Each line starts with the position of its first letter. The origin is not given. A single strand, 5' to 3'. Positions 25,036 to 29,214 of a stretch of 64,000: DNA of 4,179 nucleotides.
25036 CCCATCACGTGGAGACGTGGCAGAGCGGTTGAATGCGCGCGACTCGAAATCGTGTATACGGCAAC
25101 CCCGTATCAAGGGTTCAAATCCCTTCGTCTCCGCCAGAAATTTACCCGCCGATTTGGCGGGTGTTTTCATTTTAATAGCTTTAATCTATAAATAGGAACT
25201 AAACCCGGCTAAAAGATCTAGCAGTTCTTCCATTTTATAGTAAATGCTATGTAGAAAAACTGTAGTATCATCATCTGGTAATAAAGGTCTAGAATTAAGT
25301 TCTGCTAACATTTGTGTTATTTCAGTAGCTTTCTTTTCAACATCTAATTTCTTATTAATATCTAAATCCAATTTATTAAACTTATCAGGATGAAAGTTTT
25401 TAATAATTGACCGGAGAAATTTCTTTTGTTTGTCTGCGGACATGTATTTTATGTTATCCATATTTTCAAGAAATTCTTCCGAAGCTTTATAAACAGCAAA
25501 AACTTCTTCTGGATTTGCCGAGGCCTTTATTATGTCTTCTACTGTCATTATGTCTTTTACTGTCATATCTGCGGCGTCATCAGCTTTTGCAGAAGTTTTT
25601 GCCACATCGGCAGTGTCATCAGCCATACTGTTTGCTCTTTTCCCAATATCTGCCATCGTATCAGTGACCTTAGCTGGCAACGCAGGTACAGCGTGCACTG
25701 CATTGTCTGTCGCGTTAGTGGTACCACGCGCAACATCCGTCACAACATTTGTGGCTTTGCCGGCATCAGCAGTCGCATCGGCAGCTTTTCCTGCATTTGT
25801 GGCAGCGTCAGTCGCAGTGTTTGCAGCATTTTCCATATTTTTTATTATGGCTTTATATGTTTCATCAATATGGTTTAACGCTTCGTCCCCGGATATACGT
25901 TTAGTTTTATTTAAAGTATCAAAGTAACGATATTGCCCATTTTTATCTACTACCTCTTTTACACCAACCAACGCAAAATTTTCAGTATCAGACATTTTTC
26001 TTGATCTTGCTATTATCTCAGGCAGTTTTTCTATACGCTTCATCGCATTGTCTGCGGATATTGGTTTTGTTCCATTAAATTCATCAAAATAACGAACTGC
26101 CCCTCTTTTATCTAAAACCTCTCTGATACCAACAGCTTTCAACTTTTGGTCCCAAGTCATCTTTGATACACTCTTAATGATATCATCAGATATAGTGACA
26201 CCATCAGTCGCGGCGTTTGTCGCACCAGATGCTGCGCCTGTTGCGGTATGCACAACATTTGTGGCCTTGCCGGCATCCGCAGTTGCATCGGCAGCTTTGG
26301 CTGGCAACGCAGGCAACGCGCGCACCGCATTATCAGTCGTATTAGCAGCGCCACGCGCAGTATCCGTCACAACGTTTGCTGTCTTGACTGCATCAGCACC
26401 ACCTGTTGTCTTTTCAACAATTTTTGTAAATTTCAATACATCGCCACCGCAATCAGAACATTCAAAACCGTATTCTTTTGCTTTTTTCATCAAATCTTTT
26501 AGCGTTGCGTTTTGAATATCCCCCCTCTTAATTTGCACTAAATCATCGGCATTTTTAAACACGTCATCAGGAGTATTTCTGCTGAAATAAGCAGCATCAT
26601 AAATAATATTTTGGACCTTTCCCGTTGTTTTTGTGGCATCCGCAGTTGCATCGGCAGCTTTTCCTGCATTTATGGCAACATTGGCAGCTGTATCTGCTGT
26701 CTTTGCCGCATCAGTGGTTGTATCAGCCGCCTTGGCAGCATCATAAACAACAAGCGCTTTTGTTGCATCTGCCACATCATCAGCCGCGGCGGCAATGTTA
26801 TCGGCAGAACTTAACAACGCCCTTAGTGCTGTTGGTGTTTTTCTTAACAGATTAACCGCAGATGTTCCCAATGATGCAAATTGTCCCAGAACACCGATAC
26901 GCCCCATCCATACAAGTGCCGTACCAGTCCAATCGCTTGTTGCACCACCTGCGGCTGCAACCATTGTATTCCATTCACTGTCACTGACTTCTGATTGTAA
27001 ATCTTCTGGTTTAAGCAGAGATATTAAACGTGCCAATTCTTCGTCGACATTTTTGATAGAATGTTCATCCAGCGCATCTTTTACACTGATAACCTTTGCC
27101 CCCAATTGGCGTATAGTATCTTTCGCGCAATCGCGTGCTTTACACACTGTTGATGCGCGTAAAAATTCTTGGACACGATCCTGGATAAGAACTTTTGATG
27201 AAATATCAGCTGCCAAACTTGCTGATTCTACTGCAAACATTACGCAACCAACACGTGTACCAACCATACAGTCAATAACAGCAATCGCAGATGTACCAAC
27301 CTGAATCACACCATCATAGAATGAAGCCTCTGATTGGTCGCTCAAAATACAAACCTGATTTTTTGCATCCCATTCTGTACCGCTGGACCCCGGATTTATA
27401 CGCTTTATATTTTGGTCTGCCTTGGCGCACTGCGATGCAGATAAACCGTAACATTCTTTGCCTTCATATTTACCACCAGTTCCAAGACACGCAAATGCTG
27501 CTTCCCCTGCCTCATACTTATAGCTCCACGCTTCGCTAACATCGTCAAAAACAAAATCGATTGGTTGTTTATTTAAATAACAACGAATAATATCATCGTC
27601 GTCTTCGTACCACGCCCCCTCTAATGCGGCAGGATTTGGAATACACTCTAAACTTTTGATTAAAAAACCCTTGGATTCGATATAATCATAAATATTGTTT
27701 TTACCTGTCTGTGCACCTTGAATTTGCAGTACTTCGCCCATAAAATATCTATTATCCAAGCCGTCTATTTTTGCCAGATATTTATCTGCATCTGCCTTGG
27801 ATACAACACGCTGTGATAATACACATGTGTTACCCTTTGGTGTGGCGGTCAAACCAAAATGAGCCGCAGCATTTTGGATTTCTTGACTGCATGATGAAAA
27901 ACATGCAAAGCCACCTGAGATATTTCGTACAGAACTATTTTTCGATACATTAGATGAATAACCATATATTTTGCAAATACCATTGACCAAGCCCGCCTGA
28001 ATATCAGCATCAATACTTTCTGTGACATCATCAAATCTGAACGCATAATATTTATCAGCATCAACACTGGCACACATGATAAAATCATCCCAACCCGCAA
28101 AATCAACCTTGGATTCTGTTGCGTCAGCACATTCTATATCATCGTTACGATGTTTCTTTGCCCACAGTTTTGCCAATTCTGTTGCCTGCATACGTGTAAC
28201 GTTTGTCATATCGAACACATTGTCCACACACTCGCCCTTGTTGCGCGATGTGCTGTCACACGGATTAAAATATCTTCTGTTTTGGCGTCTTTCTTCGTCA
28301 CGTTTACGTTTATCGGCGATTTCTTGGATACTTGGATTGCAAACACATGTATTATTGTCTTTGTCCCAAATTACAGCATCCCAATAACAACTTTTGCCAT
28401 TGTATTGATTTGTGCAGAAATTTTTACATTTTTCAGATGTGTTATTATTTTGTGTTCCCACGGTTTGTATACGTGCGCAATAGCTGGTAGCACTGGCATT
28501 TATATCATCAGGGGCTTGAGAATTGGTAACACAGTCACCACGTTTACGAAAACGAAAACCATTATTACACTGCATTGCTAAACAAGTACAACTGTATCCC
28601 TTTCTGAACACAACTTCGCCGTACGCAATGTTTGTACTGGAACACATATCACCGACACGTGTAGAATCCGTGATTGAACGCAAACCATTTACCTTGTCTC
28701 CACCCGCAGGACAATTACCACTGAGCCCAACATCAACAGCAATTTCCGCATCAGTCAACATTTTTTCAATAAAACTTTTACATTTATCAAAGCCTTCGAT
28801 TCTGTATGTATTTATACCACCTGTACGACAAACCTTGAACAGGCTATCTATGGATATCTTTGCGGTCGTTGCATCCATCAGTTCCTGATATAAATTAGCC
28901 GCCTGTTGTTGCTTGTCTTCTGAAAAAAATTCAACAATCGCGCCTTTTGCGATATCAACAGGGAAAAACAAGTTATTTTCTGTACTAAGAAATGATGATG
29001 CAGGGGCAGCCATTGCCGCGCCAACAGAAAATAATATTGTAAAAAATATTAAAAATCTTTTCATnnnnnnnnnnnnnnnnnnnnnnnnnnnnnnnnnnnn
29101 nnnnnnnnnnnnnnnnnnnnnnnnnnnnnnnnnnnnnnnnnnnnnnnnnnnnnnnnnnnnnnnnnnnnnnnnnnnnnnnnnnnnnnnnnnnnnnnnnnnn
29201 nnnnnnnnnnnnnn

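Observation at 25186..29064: About 1290-aa Sec-exported protein ending in a J-domain-like HPD module: candidate host-Hsp70-targeting effector or surface protein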

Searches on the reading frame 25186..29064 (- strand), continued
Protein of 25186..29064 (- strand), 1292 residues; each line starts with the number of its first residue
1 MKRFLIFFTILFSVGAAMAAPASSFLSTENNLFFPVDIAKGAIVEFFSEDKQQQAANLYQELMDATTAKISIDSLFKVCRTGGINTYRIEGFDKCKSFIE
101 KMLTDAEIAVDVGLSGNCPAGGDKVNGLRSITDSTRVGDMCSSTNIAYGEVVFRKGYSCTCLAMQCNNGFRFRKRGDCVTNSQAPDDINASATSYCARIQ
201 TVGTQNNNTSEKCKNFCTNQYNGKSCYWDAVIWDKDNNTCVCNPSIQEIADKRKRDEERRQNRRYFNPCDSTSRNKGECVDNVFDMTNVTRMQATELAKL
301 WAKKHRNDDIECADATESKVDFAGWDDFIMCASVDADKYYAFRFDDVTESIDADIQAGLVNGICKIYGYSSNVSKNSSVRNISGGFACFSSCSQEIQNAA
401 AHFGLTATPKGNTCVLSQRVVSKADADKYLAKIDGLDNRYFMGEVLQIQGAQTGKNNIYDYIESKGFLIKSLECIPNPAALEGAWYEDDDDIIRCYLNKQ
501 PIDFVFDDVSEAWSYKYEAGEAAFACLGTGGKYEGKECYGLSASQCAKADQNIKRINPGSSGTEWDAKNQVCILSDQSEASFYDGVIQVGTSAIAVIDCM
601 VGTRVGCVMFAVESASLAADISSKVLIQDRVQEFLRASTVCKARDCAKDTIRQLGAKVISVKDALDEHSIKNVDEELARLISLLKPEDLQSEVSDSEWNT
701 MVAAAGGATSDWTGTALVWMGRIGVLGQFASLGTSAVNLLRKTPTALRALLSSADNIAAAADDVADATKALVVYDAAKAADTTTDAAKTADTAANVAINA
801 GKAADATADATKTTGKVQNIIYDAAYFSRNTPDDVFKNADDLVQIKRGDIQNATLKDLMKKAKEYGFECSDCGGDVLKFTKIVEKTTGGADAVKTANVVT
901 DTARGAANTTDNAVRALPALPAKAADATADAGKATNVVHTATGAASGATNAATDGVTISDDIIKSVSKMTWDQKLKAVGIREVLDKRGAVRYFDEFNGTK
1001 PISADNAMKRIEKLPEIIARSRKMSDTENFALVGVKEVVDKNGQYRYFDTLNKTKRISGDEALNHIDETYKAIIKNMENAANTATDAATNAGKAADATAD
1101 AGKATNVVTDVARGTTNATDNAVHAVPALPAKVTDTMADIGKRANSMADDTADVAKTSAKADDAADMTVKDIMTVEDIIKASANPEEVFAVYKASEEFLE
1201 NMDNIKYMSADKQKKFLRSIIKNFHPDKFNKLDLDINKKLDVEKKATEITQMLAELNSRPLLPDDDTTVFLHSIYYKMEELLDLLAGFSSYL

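Call 54: search_solved_structures(query=A4, max_evalue=1, show_alignments=3)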
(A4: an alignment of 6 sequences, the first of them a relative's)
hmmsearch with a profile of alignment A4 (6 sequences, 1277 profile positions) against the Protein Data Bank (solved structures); distinct sequences matched with E-value up to 1: 3.
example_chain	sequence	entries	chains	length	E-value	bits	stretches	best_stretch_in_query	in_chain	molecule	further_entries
7n6g_3H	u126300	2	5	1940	0.35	12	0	853-874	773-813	FAP74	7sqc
7abf_A4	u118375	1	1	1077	0.47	11.6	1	792-933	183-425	Transcription elongation regulator 1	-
7abg_A4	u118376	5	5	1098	0.67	11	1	792-921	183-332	Transcription elongation regulator 1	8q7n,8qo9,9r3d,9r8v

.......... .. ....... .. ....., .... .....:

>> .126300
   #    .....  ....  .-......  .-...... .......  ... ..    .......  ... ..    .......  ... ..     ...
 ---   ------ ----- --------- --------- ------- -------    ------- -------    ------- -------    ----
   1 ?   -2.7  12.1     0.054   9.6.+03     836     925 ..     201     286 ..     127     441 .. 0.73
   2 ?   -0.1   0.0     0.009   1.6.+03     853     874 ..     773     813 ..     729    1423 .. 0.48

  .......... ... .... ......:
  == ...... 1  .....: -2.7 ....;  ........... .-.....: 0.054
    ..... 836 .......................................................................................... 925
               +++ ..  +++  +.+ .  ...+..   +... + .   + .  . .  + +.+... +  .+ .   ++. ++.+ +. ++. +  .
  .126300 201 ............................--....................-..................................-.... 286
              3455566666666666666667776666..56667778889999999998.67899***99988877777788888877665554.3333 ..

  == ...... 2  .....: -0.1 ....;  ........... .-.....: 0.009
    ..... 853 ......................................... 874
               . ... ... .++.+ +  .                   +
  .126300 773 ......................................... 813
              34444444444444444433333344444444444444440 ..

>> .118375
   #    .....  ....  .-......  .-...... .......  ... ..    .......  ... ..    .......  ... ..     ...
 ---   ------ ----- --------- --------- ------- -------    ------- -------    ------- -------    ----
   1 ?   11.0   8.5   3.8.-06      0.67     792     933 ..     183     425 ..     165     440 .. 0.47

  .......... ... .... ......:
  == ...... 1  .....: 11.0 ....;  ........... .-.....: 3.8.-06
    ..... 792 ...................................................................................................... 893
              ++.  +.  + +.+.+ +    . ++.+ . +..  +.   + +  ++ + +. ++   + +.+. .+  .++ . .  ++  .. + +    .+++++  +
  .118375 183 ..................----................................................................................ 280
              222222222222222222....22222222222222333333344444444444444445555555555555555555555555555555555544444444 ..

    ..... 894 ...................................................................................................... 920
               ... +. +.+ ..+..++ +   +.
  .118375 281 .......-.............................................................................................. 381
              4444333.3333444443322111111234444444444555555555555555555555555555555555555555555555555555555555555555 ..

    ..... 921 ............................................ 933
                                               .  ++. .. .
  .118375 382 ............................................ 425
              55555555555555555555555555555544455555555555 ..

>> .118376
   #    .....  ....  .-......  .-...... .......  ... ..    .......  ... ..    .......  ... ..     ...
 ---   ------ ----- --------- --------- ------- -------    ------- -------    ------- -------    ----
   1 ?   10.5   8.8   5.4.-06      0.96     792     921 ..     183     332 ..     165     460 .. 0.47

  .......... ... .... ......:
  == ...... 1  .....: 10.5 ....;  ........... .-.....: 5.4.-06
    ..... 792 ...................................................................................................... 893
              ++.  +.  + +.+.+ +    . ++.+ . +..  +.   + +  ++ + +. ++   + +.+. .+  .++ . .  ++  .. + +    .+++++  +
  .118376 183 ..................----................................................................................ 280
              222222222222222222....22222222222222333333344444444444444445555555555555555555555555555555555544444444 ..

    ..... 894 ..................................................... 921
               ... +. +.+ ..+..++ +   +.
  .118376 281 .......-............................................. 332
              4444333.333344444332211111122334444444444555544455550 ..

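Call 55: search_solved_structures(query=A5, max_evalue=1, show_alignments=2)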
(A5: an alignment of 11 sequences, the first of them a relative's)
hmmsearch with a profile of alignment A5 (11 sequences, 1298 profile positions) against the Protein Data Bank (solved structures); distinct sequences matched with E-value up to 1: 4.
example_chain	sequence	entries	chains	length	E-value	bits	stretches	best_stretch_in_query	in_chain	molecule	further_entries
8xvp_A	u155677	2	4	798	0.28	12.4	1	915-1088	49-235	Inulosucrase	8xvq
9dzw_A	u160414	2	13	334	0.51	11.6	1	850-1018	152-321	CalC6_3 with DHR extension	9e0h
6xns_A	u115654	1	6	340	0.81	10.9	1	834-1049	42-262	C3_crown-05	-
8dy9_F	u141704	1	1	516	0.92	10.7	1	921-1040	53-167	RNA polymerase sigma factor SigA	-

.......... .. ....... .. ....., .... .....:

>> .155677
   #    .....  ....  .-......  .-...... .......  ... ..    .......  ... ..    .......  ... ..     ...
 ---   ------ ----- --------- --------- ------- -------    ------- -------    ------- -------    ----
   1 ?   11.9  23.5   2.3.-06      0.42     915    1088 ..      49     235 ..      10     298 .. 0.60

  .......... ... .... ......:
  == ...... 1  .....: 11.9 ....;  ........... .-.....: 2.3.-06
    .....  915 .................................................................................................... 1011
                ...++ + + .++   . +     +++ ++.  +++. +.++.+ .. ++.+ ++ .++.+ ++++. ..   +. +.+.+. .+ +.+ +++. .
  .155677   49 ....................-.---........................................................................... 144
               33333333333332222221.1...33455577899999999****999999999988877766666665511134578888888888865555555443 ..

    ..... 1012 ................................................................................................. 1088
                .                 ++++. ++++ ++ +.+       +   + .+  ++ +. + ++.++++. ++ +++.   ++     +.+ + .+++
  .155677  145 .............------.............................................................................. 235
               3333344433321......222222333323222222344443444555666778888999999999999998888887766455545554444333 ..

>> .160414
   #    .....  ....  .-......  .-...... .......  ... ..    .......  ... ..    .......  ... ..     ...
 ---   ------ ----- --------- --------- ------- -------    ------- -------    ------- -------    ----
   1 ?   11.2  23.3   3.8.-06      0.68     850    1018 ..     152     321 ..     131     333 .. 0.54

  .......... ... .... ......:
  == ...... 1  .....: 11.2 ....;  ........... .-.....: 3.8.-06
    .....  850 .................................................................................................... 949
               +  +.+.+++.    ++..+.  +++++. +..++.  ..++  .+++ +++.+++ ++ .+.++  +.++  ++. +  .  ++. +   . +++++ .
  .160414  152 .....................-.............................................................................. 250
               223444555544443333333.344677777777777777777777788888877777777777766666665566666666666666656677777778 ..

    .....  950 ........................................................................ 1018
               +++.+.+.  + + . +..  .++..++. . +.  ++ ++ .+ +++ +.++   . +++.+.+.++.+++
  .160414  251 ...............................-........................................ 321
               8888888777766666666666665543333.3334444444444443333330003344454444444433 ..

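Call 75: search_protein_families(library=phrogs, proteins=[window:25186-29064:-], max_evalue=0.01)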
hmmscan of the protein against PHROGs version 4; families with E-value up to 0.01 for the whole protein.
window:25186-29064:- (1292 aa): 1 family
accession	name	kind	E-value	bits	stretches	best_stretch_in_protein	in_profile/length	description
phrog_1752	-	head and packaging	0.0017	18.2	1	1064-1260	398-568/828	head maturation protease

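Call 76: search_protein_families(library=padloc, proteins=[window:25186-29064:-], max_evalue=0.01)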
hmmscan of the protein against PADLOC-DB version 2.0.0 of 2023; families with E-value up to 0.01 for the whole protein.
window:25186-29064:- (1292 aa): 0 families
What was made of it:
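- Tried and rejected: PHROGs and PADLOC gave nothing (calls 75, 76).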

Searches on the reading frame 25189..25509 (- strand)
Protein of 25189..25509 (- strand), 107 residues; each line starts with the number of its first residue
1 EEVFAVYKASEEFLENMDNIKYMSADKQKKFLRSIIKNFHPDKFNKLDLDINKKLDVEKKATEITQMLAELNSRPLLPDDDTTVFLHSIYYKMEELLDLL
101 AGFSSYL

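Call 51: search_solved_structures(query=A7, max_evalue=1, show_alignments=1)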
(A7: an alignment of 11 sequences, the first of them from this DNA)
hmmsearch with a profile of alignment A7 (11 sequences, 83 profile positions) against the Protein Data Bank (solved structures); distinct sequences matched with E-value up to 1: 63 (the best 60 are shown).
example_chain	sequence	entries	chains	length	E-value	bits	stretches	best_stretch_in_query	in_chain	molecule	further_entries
2ctw_A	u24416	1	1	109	0.00041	23.7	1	14-70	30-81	DnaJ homolog subfamily C member 5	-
2ctr_A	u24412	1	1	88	0.00058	23.2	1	13-60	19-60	DnaJ homolog subfamily B member 9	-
2n04_A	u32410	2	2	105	0.0011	22.3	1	14-70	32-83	DnaJ homolog subfamily C member 5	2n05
2ej7_A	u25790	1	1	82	0.0014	22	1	14-68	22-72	HCG3 gene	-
2lo1_A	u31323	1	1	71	0.0015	21.9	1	16-70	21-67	DnaJ homolog subfamily A member 1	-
2dn9_A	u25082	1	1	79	0.0017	21.7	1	14-63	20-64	DnaJ homolog subfamily A member 3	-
6iws_A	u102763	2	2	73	0.0018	21.6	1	14-63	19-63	DnaJ homolog subfamily A member 3, mitochondrial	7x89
2m6y_A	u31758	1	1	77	0.0033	20.8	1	15-68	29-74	DnaJ homolog subfamily A member 1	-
6jzb_A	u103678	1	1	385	0.0042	20.5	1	14-68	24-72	Chaperone protein DnaJ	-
1bqz_A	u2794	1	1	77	0.0047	20.3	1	15-67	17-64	DNAJ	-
8e2o_A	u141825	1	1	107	0.0047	20.3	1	16-70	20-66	Isoform 2 of DnaJ homolog subfamily A member 1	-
6rzy_A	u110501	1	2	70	0.0075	19.6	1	19-65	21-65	Heat shock protein 40, type II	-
1bq0_A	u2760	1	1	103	0.01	19.2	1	15-66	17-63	DNAJ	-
1iur_A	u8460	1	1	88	0.01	19.2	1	17-59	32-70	KIAA0730 protein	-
1xbl_A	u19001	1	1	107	0.012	19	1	15-66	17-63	DNAJ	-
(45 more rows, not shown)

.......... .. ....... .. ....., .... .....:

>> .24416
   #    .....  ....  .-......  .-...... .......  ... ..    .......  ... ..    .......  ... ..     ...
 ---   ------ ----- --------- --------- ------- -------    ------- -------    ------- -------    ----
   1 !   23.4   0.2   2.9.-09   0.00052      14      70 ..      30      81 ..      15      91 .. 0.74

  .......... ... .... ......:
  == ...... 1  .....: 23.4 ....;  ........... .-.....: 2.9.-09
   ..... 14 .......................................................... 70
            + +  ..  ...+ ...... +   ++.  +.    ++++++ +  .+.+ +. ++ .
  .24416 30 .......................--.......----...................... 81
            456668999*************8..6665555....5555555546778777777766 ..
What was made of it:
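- On J-domain (PF00226): The merged module profile against the PDB gives 18 top hits that are all J-domains, best E 4.1e-4 (call 51).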

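Call 84: find_homologous_proteins(query=A7, max_evalue=0.001)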
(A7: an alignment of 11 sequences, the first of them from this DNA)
Query A7 (11 sequences) (107 aa, profile of the alignment): 3 proteins with E <= 0.001 among 8000 candidates.
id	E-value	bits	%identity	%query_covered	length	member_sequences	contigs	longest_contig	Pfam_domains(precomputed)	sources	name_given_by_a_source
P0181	2.6e-6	45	42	34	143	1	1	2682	PF00226.37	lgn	-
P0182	2.7e-4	39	39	34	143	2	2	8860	PF00226.37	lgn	-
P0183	8.5e-4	37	35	50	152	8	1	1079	PF00226.37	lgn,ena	-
